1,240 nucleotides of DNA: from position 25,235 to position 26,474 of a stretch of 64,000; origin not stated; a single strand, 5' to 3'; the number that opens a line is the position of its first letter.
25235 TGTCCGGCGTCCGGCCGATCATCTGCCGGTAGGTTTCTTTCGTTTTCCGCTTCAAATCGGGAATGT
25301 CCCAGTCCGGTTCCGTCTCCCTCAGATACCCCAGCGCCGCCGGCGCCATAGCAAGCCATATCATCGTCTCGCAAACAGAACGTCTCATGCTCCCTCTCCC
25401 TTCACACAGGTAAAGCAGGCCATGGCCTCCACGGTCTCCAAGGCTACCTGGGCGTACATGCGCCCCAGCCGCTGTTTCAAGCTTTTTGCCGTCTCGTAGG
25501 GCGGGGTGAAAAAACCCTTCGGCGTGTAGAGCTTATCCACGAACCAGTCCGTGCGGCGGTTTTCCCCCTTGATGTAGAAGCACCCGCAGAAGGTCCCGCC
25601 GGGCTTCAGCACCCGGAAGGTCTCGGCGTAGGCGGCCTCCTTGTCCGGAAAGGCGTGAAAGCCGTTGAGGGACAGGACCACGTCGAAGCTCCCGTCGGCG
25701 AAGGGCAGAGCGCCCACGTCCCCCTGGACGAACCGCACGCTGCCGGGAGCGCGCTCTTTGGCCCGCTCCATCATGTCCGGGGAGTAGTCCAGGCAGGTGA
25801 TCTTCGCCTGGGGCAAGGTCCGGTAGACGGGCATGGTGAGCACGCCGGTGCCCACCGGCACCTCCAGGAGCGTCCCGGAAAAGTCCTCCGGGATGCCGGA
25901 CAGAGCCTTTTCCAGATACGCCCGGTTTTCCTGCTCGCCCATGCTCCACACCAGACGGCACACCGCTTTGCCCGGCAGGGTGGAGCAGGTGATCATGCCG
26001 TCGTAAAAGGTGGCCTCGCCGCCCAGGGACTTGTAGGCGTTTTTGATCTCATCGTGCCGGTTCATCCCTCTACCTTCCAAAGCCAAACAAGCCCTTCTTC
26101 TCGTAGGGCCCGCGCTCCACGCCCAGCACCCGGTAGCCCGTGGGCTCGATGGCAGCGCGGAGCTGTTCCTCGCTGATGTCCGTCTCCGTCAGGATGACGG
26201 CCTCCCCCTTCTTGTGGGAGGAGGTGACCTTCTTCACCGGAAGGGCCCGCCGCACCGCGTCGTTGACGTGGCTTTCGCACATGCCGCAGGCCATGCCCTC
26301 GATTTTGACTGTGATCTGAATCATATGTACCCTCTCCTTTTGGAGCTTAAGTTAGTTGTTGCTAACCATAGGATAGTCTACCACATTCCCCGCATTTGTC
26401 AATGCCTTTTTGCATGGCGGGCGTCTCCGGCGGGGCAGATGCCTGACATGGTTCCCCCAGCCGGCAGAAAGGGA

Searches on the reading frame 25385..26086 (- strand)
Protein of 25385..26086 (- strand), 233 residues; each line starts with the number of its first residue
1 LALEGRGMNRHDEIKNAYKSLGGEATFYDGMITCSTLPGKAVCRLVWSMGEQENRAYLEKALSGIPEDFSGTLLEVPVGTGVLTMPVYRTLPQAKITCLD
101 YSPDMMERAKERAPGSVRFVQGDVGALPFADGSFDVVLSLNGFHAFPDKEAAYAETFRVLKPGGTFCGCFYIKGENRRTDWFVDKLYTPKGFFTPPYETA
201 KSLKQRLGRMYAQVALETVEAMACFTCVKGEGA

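Call 7: search_protein_families(library=pfam, proteins=[window:25385-26086:-])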
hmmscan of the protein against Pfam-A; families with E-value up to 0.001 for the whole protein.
window:25385-26086:- (233 aa): 7 families
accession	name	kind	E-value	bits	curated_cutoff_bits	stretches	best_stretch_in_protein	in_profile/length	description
PF13649.12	Methyltransf_25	-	1.4e-23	83.9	27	1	74-164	2-97/97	Methyltransferase domain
PF08241.18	Methyltransf_11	-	2.7e-23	82.9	21.2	1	74-167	1-94/95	Methyltransferase domain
PF13847.12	Methyltransf_31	-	7.2e-18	65.1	27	1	73-167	7-108/145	Methyltransferase domain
PF08242.18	Methyltransf_12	-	9.2e-17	62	30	1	74-166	1-98/98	Methyltransferase domain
PF01209.24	Ubie_methyltran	-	6.4e-15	55.6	20.1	1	72-167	50-150/233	ubiE/COQ5 methyltransferase family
PF13489.12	Methyltransf_23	-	1.7e-05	25.1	27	1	68-166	21-114/164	Methyltransferase domain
PF05175.20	MTS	-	0.00046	20.3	23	1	62-155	24-120/170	Methyltransferase small domain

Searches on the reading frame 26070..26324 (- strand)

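Call 7: search_protein_families(library=pfam, proteins=[window:26070-26324:-])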
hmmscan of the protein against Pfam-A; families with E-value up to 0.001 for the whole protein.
window:26070-26324:- (84 aa): 1 family
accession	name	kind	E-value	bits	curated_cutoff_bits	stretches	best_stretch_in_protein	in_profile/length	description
PF00403.32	HMA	-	1.8e-09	38.2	24.8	1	5-64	1-61/62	Heavy-metal-associated domain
